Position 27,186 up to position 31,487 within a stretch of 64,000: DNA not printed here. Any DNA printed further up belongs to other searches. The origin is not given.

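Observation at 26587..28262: Toxin/immunity-like pair: PD-(D/E)xK-like C-terminal module of the 1333-aa surface protein, translationally coupled to a 249-aa cytoplasmic ORF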

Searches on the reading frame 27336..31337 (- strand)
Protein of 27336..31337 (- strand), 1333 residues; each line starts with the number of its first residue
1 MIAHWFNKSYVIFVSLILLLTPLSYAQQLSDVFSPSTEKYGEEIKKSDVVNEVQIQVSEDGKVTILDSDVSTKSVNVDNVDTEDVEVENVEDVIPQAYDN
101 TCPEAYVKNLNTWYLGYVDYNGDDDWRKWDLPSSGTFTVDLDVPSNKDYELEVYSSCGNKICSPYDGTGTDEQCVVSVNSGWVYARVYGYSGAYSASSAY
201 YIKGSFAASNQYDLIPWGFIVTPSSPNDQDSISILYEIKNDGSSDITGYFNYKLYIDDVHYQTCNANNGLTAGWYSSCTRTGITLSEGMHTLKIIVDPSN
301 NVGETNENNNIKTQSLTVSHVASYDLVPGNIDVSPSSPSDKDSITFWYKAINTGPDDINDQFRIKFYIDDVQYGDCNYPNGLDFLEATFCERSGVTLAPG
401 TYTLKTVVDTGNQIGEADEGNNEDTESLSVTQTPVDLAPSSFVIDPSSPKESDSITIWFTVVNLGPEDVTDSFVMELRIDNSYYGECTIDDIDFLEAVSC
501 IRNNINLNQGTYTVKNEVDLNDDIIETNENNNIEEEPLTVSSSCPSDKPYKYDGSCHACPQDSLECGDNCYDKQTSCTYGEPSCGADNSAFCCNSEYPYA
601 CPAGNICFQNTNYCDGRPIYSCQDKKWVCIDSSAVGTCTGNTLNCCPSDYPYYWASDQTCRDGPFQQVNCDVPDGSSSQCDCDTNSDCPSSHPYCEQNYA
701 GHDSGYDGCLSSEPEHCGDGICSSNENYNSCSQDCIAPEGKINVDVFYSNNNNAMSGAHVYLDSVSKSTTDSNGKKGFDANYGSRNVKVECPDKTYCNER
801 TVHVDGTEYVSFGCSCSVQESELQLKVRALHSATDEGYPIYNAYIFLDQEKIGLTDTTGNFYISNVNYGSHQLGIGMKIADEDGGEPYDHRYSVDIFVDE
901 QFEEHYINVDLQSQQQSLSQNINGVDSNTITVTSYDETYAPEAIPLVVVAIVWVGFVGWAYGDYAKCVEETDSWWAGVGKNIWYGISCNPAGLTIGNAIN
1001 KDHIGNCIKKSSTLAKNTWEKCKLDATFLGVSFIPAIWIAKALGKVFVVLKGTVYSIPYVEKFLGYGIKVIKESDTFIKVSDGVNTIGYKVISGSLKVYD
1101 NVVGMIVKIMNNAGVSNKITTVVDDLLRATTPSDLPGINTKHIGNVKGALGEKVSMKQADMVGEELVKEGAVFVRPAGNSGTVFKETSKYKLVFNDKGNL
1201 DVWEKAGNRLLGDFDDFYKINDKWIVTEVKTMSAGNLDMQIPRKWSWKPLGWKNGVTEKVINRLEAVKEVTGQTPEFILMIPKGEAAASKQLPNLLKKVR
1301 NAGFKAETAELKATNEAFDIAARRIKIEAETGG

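Call 3: search_protein_families(library=pfam, proteins=[window:27336-31337:-], max_evalue=1)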
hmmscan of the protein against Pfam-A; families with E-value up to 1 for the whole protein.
window:27336-31337:- (1333 aa): 4 families
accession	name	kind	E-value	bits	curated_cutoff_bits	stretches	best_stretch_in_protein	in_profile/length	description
PF07705.17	CARDB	-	8.1e-35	119.5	22.7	3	213-313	3-100/101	CARDB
PF13715.12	CarbopepD_reg_2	-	0.00011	22.5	32.2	1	835-875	9-50/88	CarboxypepD_reg-like domain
PF13620.12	CarboxypepD_reg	-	0.0023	18.7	32.3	0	746-792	6-57/82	Carboxypeptidase regulatory-like domain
PF23591.1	CILP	-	0.0024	18.3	27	1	827-864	7-44/90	Cartilage intermediate layer protein 1-like domain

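Call 4: search_protein_families(library=ncbifam, proteins=[window:27336-31337:-], max_evalue=1)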
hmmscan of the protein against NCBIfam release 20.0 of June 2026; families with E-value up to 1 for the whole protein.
window:27336-31337:- (1333 aa): 0 families
